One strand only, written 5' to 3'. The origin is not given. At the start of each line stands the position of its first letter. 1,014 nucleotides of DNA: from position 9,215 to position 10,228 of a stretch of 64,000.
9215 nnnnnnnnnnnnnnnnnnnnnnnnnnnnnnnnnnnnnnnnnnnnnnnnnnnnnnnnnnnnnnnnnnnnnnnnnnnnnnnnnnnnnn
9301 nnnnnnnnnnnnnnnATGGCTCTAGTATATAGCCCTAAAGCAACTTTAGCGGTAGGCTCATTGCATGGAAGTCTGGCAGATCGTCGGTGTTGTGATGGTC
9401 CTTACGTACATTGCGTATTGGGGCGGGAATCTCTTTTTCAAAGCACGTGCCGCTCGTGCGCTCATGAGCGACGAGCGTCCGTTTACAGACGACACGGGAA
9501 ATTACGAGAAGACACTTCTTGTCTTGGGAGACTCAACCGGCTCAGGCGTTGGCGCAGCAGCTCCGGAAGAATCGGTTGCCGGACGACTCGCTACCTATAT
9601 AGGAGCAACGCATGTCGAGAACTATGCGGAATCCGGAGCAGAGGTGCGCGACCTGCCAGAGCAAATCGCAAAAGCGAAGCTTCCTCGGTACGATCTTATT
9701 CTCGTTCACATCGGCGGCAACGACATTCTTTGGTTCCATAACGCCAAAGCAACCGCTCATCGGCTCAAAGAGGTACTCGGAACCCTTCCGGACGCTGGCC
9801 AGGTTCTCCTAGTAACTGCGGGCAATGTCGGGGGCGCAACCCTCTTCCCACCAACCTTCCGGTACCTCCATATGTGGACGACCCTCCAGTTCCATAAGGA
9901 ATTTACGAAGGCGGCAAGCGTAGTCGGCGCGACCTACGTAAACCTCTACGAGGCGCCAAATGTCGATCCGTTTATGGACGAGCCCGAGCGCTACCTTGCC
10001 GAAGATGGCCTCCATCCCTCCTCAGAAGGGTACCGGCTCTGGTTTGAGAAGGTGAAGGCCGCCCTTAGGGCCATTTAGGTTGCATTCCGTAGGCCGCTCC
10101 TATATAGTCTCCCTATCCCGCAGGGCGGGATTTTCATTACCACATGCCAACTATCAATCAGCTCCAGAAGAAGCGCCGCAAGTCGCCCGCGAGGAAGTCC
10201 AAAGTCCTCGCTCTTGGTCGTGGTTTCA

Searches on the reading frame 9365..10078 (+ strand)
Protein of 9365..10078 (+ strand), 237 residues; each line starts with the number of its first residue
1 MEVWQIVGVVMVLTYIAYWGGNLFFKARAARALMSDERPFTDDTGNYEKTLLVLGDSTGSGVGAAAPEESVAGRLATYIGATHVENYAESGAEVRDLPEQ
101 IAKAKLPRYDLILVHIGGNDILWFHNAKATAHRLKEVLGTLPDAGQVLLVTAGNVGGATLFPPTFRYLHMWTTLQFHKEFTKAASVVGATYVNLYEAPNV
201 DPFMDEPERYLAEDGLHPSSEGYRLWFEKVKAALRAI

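Call 3: search_protein_families(library=pfam, proteins=[window:9365-10078:+], max_evalue=0.01)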
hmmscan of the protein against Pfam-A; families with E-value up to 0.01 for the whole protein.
window:9365-10078:+ (237 aa): 2 families
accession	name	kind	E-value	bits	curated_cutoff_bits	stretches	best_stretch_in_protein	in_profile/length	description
PF13472.12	Lipase_GDSL_2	-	6e-20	72.9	32.9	1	53-225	1-178/178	GDSL-like Lipase/Acylhydrolase family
PF00657.28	Lipase_GDSL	-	2.1e-13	51.3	23.6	1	52-230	2-208/208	GDSL-like Lipase/Acylhydrolase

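Call 58: find_homologous_proteins(query=window:9365-10078:+, max_evalue=1e-30)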
Query window:9365-10078:+ (237 aa): 285 proteins with E <= 1e-30 among 2265 candidates; the best 120 are listed.
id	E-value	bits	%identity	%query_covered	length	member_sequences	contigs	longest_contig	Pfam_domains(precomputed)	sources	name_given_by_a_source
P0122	3.0e-156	536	100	100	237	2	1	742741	PF13472.13,PF00657.29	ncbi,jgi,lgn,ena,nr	ncbi:MAG TPA: SGNH/GDSL hydrolase family protein [Candidatus Paceibacterota bacterium]|nr:SGNH/GDSL 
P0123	3.1e-115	402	74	99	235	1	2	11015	PF13472.13,PF00657.29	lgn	-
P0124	1.1e-105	371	68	99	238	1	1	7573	PF13472.13,PF00657.29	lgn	-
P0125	3.7e-105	369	68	99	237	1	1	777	PF13472.13,PF00657.29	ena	-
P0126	1.3e-103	364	67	99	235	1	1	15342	PF13472.13,PF00657.29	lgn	-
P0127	1.5e-103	364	67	100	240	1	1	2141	PF13472.13,PF00657.29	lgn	-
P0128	5.2e-103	362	68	99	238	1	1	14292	PF13472.13,PF00657.29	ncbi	-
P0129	2.5e-96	340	64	97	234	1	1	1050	PF13472.13,PF00657.29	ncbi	-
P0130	4.3e-89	316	61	99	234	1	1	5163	PF13472.13,PF00657.29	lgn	-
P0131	4.6e-87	310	61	99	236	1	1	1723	PF13472.13,PF00657.29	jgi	jgi:lysophospholipase L1-like esterase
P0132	4.5e-85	303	59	99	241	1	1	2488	PF13472.13,PF00657.29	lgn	-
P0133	1.1e-84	302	60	99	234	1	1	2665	PF13472.13,PF00657.29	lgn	-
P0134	1.5e-84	301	61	99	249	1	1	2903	PF13472.13,PF00657.29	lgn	-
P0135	9.9e-84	299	60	98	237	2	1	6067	PF13472.13,PF00657.29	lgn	-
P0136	3.9e-83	297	60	97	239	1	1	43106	PF13472.13,PF00657.29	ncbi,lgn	-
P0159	1.9e-79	285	57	96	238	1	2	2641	PF13472.13,PF00657.29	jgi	jgi:lysophospholipase L1-like esterase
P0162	3.2e-79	284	57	99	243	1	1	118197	PF13472.13,PF00657.29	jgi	jgi:lysophospholipase L1-like esterase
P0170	9.7e-78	279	62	89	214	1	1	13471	PF13472.13,PF00657.29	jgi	jgi:lysophospholipase L1-like esterase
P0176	9.4e-77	276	57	94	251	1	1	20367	PF13472.13,PF00657.29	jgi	jgi:lysophospholipase L1-like esterase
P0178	1.3e-76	276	57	95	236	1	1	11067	PF13472.13,PF00657.29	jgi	jgi:lysophospholipase L1-like esterase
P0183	4.1e-75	271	55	97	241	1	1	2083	PF13472.13,PF00657.29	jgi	jgi:lysophospholipase L1-like esterase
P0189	5.1e-74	267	54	99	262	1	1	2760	PF13472.13,PF00657.29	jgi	jgi:lysophospholipase L1-like esterase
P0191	6.8e-74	267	55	99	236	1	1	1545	PF13472.13,PF00657.29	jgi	jgi:lysophospholipase L1-like esterase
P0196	2.8e-73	265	54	97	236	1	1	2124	PF13472.13,PF00657.29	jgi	jgi:lysophospholipase L1-like esterase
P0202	2.4e-72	261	54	97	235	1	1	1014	PF13472.13,PF00657.29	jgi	jgi:lysophospholipase L1-like esterase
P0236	5.3e-61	224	47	96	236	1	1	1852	PF13472.13,PF00657.29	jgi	jgi:lysophospholipase L1-like esterase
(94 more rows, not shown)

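Call 59: find_encoding_contigs(protein=P0124, flank=10000, max_places=2)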
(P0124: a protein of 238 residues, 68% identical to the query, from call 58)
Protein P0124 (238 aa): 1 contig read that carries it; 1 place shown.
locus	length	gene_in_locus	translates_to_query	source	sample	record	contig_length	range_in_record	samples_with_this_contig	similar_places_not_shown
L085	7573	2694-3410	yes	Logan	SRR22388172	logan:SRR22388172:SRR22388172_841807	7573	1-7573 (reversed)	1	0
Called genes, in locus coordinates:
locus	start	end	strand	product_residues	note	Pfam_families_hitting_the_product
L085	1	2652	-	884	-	?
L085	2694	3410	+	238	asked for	PF00657:Lipase_GDSL, PF13472:Lipase_GDSL_2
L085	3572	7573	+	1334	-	?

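Call 60: find_encoding_contigs(protein=P0128, flank=10000, max_places=2)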
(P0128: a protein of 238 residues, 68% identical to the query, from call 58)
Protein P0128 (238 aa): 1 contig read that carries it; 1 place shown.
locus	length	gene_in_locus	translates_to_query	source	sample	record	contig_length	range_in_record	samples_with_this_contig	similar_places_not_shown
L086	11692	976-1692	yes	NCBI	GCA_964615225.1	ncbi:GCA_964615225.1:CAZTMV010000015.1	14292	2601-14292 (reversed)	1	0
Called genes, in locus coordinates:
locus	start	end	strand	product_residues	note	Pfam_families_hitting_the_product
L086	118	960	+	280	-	PF00565:SNase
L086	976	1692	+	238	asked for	PF00657:Lipase_GDSL, PF13472:Lipase_GDSL_2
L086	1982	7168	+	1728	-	PF13448:DUF4114, PF04862:DUF642, PF24514:SpaA_4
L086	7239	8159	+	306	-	PF00188:CAP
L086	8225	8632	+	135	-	PF00164:Ribosom_S12_S23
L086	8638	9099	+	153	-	PF00177:Ribosomal_S7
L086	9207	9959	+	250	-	PF18348:SH3_16 (weak), PF00877:NLPC_P60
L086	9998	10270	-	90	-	-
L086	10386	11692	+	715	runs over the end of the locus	PF00009:GTP_EFTU, PF03144:GTP_EFTU_D2, PF22042:EF-G_D2, PF14492:EFG_III, PF16658:RF3_C (weak), PF03764:EFG_IV, PF00679:EFG_C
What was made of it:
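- On Horizontally acquired genomic island: L086 is ambiguous: a nuclease sits next to GDSL and the contig ends there (call 60).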
